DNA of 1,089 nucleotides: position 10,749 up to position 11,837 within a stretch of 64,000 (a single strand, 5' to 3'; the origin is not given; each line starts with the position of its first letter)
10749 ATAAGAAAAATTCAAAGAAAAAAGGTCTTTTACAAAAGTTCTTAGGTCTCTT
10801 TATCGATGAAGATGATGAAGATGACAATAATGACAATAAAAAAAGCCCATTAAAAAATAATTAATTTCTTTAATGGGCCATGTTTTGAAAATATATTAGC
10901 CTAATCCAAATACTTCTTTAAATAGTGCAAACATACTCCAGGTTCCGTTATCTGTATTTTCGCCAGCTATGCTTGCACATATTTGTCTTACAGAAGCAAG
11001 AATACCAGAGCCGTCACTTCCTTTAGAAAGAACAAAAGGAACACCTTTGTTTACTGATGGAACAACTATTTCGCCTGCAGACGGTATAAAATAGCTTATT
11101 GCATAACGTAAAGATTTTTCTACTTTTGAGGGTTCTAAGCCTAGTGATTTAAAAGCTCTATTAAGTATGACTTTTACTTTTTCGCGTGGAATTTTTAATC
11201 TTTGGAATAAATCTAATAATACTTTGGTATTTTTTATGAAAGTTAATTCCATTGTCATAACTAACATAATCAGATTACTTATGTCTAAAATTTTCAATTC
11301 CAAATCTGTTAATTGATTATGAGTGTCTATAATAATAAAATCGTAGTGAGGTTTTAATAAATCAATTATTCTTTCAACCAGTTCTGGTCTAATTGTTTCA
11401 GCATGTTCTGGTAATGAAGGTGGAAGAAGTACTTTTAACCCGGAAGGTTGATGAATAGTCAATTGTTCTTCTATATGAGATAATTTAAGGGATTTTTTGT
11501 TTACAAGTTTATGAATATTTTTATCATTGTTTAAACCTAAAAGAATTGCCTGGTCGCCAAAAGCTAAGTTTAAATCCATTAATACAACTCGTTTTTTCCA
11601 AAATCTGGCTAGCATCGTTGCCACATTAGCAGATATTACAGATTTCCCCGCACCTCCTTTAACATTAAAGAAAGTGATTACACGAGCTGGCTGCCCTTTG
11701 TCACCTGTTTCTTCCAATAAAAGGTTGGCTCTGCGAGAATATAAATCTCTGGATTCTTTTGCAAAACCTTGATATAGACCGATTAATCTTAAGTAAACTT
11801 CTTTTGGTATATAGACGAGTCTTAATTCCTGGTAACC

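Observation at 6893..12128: Kinase/phosphatase cassette flanked by two TadZ/CpaE-like ATPases carrying FHA and cyclic-nucleotide-binding sensor domains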

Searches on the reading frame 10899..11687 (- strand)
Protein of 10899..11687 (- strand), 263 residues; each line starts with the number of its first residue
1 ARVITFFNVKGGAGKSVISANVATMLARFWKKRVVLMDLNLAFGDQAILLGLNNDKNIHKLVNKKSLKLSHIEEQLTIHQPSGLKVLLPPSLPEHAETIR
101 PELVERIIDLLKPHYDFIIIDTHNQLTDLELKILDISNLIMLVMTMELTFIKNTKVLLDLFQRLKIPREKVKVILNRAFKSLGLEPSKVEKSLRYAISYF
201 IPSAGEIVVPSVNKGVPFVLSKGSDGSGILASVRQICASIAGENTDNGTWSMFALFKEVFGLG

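Call 28: search_dna_similar(query=window:10899-11687:-, collection=plasmids, mode=protein, max_rows=40, rows=spread, max_evalue=0.001)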
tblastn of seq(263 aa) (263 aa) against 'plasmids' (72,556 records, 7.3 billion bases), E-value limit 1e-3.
Records with a match: 472; places in all: 482; records where one place covers at least 80% of the query: 244.
Best place of each record, by identity: <60% 472.
By first word of the organism name: Sinorhizobium 140; Ralstonia 134; Rhizobium 68; Borreliella 31; Burkholderia 10; Pseudoalteromonas 10; Borrelia 5; Bacillus 4; Caballeronia 4; Paenibacillus 3; and 48 more.
By predicted mobility (MOB-suite, as given by PLSDB): non-mobilizable 207; mobilizable 170; conjugative 95.
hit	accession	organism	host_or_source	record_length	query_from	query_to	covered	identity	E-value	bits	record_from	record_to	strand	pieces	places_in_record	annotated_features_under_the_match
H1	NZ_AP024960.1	Paraburkholderia terrae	-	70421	1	236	90%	32.1%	9e-27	115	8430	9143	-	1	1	AAA family ATPase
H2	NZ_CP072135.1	Pseudoalteromonas xiamenensis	mangrove sediment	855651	1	261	99%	24.6%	5e-5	52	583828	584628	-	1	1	minD: septum site-determining protein MinD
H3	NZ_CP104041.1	Rhizobium sp. WSM4643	Pisum sativum,Cell culture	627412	1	218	83%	27.9%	3e-7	59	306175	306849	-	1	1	pilus assembly protein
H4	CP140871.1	Rhizobium ruizarguesonis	Trifolium pratense,whole organism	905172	1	218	83%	27.1%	5e-8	61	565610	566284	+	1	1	response regulator/pilus assembly protein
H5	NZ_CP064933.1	Rhizobium phaseoli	Phaseolus vulgaris,single cell,soil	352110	1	218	83%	26.7%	1e-6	56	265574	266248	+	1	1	hypothetical protein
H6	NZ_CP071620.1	Rhizobium bangladeshense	lentil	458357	1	218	83%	26.6%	4e-6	55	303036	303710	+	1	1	pilus assembly protein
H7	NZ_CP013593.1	Rhizobium sp. N871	Phaseolus vulgaris,Whole ...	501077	1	218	83%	26.3%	5e-6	55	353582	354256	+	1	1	response regulator/pilus assembly protein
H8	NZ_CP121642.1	Rhizobium sp. CC1099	Onobrychis viciifolia,cell culture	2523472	1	261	99%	21.8%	1e-3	48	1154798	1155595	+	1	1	none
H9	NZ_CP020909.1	Rhizobium etli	Phaseolus vulgaris,cell culture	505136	1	216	82%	25.7%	7e-7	57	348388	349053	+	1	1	response regulator/pilus assembly protein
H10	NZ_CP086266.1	Ralstonia sp. RS647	sunflower,cell culture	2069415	1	216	82%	25.2%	8e-8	60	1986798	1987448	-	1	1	none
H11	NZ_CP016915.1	Ralstonia pseudosolanacearum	Tobacco,tissu sample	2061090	1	216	82%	25.2%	1e-7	59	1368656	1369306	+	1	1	none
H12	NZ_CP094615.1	Borreliella burgdorferi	wild tick,Whole organism,wild tick nymph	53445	1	174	66%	30.8%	7e-4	48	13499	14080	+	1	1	ParA family protein | DUF226 domain-containing protein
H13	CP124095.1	Borreliella burgdorferi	Bacterial isolate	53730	1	174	66%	30.8%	7e-4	48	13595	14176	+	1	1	ParA family protein | DUF226 domain-containing protein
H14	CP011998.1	Ralstonia solanacearum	ginger,cell culture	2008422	1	216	82%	24.8%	2e-7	59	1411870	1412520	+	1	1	pilus assembly protein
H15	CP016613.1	Ralstonia solanacearum FJAT-91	healthy tomato plant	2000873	1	216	82%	24.8%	3e-7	59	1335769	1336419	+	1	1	pilus assembly protein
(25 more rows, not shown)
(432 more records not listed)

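Call 29: get_annotated_region(hit=H1, flank=6000)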
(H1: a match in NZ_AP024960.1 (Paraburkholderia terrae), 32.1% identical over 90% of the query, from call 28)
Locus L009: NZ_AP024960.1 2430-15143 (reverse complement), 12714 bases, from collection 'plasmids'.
description: Paraburkholderia terrae strain KU-64 plasmid pPT70, complete sequence
organism: Paraburkholderia terrae (NCBI taxid 311230)
taxonomy: Bacteria; Pseudomonadota; Betaproteobacteria; Burkholderiales; Burkholderiaceae; Paraburkholderia; Paraburkholderia terrae
host: -; source: -; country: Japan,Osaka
typing (MOB-suite, as given by PLSDB): non-mobilizable
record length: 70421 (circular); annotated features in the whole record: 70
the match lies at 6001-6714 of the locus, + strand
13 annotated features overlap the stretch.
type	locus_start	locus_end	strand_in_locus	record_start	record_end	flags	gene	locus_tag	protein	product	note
CDS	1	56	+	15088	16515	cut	-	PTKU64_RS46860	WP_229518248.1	ATP-binding protein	-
CDS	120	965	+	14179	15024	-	cpaB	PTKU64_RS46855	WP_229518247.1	Flp pilus assembly protein CpaB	-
CDS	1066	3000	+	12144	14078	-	-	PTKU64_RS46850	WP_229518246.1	type II and III secretion system protein family protein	-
CDS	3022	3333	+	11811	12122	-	-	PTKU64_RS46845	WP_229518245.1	hypothetical protein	-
CDS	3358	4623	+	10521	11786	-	-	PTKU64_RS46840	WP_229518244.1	pilus assembly protein TadG-related protein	-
CDS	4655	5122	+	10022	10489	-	-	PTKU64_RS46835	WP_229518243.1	TadE/TadG family type IV pilus assembly protein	-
CDS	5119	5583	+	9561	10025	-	-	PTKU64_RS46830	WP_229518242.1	TadE/TadG family type IV pilus assembly protein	-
CDS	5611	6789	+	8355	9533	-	-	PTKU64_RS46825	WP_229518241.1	AAA family ATPase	-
CDS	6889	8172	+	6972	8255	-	-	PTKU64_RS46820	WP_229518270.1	CpaF family protein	-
CDS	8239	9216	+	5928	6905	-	-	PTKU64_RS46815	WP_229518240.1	type II secretion system F family protein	-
CDS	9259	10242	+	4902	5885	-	-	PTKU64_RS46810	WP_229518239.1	type II secretion system F family protein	-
CDS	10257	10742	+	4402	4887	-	-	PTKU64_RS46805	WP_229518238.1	MarR family transcriptional regulator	GO:0006355 - regulation of DNA-templated transcription [Evidence IEA]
CDS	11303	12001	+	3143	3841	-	-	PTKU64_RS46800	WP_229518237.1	isoprenylcysteine carboxylmethyltransferase family protein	GO:0006481 - C-terminal protein methylation [Evidence IEA]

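Call 30: get_annotated_region(hit=H2, flank=1500)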
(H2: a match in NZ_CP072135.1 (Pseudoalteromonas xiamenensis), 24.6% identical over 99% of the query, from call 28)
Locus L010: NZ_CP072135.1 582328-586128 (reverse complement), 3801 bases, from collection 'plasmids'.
description: Pseudoalteromonas xiamenensis strain STKMTI.2 plasmid unnamed5, complete sequence
organism: Pseudoalteromonas xiamenensis (NCBI taxid 882626)
taxonomy: Bacteria; Pseudomonadota; Gammaproteobacteria; Alteromonadales; Pseudoalteromonadaceae; Pseudoalteromonas; Pseudoalteromonas xiamenensis
host: -; source: mangrove sediment; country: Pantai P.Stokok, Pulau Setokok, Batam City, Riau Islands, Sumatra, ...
typing (MOB-suite, as given by PLSDB): non-mobilizable
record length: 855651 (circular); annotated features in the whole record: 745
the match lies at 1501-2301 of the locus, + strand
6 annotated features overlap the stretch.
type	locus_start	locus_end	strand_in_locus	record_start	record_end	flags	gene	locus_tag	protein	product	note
CDS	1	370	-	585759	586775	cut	-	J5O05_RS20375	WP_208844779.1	lytic murein transglycosylase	-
CDS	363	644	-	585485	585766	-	-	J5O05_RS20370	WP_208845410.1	YcgL domain-containing protein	-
CDS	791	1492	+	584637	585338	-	minC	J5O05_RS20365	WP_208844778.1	septum site-determining protein MinC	GO:0000918 - division septum site selection [Evidence IEA]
CDS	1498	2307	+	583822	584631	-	minD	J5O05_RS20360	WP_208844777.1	septum site-determining protein MinD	GO:0000918 - division septum site selection [Evidence IEA]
CDS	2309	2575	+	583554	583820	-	minE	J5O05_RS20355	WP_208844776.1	cell division topological specificity factor MinE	GO:0032955 - regulation of division septum assembly [Evidence IEA]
CDS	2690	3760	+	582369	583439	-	-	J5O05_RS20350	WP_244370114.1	hypothetical protein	-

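Call 31: get_annotated_region(hit=H4, flank=5000)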
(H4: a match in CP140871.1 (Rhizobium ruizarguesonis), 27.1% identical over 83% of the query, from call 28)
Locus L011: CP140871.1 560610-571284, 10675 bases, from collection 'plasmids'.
description: Rhizobium ruizarguesonis strain TP15 plasmid pRlX3, complete sequence
organism: Rhizobium ruizarguesonis (NCBI taxid 2081791)
taxonomy: Bacteria; Pseudomonadota; Alphaproteobacteria; Hyphomicrobiales; Rhizobiaceae; Rhizobium; Rhizobium ruizarguesonis
host: -; source: Trifolium pratense,whole organism; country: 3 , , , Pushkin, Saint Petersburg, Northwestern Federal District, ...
typing (MOB-suite, as given by PLSDB): conjugative; relaxase MOBQ; mating-pair formation MPF_T
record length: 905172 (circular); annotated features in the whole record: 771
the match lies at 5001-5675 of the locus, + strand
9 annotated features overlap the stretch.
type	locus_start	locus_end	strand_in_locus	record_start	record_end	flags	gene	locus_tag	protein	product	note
CDS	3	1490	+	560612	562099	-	-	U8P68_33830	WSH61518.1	type II and III secretion system protein family protein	-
CDS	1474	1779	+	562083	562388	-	-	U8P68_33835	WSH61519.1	hypothetical protein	-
CDS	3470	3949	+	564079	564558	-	-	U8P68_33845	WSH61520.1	TadE/TadG family type IV pilus assembly protein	-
CDS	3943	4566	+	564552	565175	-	-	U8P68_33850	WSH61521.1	TadE/TadG family type IV pilus assembly protein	-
CDS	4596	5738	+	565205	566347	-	-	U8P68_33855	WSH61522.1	response regulator/pilus assembly protein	-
CDS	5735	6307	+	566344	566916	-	-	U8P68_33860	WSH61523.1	L,D-transpeptidase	-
CDS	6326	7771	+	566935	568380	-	-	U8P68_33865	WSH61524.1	CpaF family protein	-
CDS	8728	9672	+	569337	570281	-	-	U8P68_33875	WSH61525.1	type II secretion system F family protein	-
CDS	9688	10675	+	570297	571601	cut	-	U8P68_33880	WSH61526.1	AAA family ATPase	-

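Call 32: get_annotated_region(hit=H14, flank=5000)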
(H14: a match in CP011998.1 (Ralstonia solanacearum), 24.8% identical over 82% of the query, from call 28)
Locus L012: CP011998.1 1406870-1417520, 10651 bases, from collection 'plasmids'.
description: Ralstonia solanacearum strain YC45 plasmid, complete sequence
organism: Ralstonia solanacearum (NCBI taxid 305)
taxonomy: Bacteria; Pseudomonadota; Betaproteobacteria; Burkholderiales; Burkholderiaceae; Ralstonia; Ralstonia solanacearum
host: -; source: ginger,cell culture; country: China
typing (MOB-suite, as given by PLSDB): mobilizable; relaxase MOBP
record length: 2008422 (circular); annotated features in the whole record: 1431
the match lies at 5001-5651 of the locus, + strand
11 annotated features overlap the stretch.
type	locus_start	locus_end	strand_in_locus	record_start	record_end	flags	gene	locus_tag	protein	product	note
CDS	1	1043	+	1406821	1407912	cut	-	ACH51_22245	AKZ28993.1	endonuclease DDE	-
CDS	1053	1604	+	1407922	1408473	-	-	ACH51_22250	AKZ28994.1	prepilin peptidase transmembrane protein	-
CDS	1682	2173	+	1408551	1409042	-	-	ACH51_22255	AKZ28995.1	pilus assembly protein TadE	-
CDS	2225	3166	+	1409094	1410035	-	-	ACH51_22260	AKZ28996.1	pilus assembly protein CpaB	-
CDS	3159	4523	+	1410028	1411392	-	-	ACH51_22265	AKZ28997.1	membrane protein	-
CDS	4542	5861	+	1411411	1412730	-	-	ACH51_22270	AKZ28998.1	pilus assembly protein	-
CDS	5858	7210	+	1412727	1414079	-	-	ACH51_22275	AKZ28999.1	pilus assembly protein CpaF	-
CDS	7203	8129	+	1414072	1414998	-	-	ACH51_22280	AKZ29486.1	membrane protein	-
CDS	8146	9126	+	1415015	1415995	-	-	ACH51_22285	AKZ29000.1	pilus assembly protein TadC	-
CDS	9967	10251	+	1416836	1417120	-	-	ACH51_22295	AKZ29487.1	hypothetical protein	-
CDS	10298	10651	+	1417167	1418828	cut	-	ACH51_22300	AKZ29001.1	membrane protein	-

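Call 33: search_dna_similar(query=L010:1498-2307:+, collection=plasmids, mode=protein, max_rows=45, rows=spread, max_evalue=0.000001)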
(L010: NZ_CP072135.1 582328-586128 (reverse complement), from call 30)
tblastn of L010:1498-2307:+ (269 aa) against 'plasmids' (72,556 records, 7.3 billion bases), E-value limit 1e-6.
Records with a match: 376; places in all: 377; records where one place covers at least 80% of the query: 372.
Best place of each record, by identity: >=99% 2; 90-95% 2; 80-90% 10; 60-80% 337; <60% 25.
By first word of the organism name: Rhizobium 152; Sinorhizobium 80; Paracoccus 28; Pseudoalteromonas 14; Escherichia 14; Shinella 11; Ensifer 9; Acinetobacter 6; Thioclava 5; Bradyrhizobium 5; and 36 more.
By predicted mobility (MOB-suite, as given by PLSDB): non-mobilizable 246; mobilizable 101; conjugative 29.
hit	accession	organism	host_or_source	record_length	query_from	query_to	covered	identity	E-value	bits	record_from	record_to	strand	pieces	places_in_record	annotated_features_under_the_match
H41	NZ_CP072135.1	Pseudoalteromonas xiamenensis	mangrove sediment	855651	21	269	93%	100.0%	1e-159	498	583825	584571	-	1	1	minD: septum site-determining protein MinD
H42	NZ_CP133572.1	Pseudoalteromonas sp. HL-AS2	sediment core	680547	21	269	93%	87.5%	2e-144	454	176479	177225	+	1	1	minD: septum site-determining protein MinD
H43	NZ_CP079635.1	Klebsiella pneumoniae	Homo sapiens,Pus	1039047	21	269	93%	76.8%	7e-123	392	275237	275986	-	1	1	none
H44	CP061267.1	Escherichia coli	Sheep,cell culture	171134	21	269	93%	75.6%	2e-120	385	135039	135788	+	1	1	minD: septum site-determining protein MinD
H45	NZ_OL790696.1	Escherichia coli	-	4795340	21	269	93%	75.6%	2e-120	385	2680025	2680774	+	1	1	none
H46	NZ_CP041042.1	Paracoccus sp. AK26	pure culture,Hexachlorocyclohexane ...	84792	21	268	92%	68.3%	3e-110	356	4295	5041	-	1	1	minD: septum site-determining protein MinD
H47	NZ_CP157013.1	Paracoccus marcusii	Halophytes,cell culture,Suaeda maritima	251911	30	268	89%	70.0%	1e-109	354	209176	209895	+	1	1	minD: septum site-determining protein MinD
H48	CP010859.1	Marinovum algicola DG 898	-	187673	21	268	92%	65.9%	4e-103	335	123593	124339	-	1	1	Septum site-determining protein MinD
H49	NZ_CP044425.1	Paracoccus pantotrophus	cell culture,denitrifying, ...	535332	21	268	92%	65.2%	6e-103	335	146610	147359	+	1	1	minD: septum site-determining protein MinD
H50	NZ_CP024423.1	Paracoccus yeei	Homo sapiens,single cell,skin swab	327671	21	268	92%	64.7%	2e-99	325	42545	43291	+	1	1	minD: septum site-determining protein MinD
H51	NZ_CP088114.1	Sinorhizobium meliloti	cell culture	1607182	21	268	92%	63.5%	3e-96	316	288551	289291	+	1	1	none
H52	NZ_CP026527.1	Sinorhizobium meliloti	Medicago sativa L. subsp. ambigua,Cell ...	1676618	21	268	92%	63.5%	3e-96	316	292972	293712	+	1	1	none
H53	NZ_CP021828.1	Sinorhizobium meliloti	Medicago truncatula,Single Cell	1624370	21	268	92%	63.5%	4e-96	315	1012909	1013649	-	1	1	none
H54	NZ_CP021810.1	Sinorhizobium meliloti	Medicago sativa,Single Cell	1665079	21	268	92%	63.5%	4e-96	315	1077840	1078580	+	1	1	none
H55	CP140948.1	Sinorhizobium meliloti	Medicago lupulina,whole organism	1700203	21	268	92%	63.5%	4e-96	315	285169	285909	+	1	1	minD: septum site-determining protein MinD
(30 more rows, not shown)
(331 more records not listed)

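Call 53: get_annotated_region(hit=H12, flank=800)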
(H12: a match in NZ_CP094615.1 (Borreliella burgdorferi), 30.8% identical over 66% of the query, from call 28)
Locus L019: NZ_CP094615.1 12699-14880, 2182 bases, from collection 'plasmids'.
description: Borreliella burgdorferi strain B31-5A4 plasmid p54, complete sequence
organism: Borreliella burgdorferi (NCBI taxid 139)
taxonomy: Bacteria; Spirochaetota; Spirochaetia; Spirochaetales; Borreliaceae; Borreliella; Borreliella burgdorferi
host: -; source: wild tick,Whole organism,wild tick nymph; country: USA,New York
typing (MOB-suite, as given by PLSDB): non-mobilizable
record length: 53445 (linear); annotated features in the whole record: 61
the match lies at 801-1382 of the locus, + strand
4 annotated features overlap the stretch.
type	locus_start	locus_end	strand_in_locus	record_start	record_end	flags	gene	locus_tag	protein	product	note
CDS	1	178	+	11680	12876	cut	-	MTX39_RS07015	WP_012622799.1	plasmid maintenance protein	-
CDS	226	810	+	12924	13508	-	-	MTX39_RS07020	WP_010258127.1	DUF226 domain-containing protein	-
CDS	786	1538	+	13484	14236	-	-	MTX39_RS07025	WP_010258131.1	ParA family protein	-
CDS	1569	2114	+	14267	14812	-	-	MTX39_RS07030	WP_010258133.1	chromosome replication/partitioning protein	-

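Call 103: search_protein_families(library=ncbifam, proteins=[L009:5611-6789:+], max_evalue=0.001)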
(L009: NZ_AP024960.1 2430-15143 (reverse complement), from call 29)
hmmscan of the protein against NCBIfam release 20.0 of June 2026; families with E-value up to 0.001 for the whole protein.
L009:5611-6789:+ (392 aa): 12 families
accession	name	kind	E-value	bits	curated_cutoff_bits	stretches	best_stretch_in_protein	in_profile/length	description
TIGR03815.1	CpaE_hom_Actino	equivalog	1.7e-20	73.5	154.45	1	79-360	62-332/340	septum site-determining protein Ssd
TIGR01969.1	minD_arch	subfamily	1.1e-16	60.8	201.75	1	133-370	2-232/251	cell division ATPase MinD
TIGR01968.1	minD_bact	equivalog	8.5e-13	48.2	212.9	1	132-353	2-222/261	septum site-determining protein MinD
NF041546.1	ParA_partition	equivalog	1.2e-11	44.6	180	1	133-171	1-39/203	ParA family partition ATPase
TIGR01007.1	eps_fam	subfamily_domain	3e-08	33.4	108.05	1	129-263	15-145/204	polysaccharide biosynthesis tyrosine autokinase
TIGR03029.1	EpsG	equivalog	1e-07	31.4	313.8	1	130-255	102-223/274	chain length determinant protein tyrosine kinase EpsG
TIGR03371.1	cellulose_yhjQ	equivalog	1.1e-07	31.6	157.85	1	132-364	2-237/246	cellulose biosynthesis protein BcsQ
NF047398.1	AAA_KGGVGR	domain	1.7e-05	25.2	90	1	132-168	3-39/190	KGGVGR-motif variant AAA ATPase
TIGR03453.1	partition_RepA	equivalog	0.00014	20.9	348.45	0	123-172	96-145/387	plasmid partitioning protein RepA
NF053622.1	ATPseBagAMYCTU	equivalog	0.0002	20.9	400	1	132-175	7-50/325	ATPase BagA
NF041283.1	PrgP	equivalog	0.00037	19.9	400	1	131-276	2-155/297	ParA superfamily DNA segregation protein PrgP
TIGR01005.1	eps_transp_fam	subfamily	0.00076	17.8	411.7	0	114-174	529-589/754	exopolysaccharide transport protein family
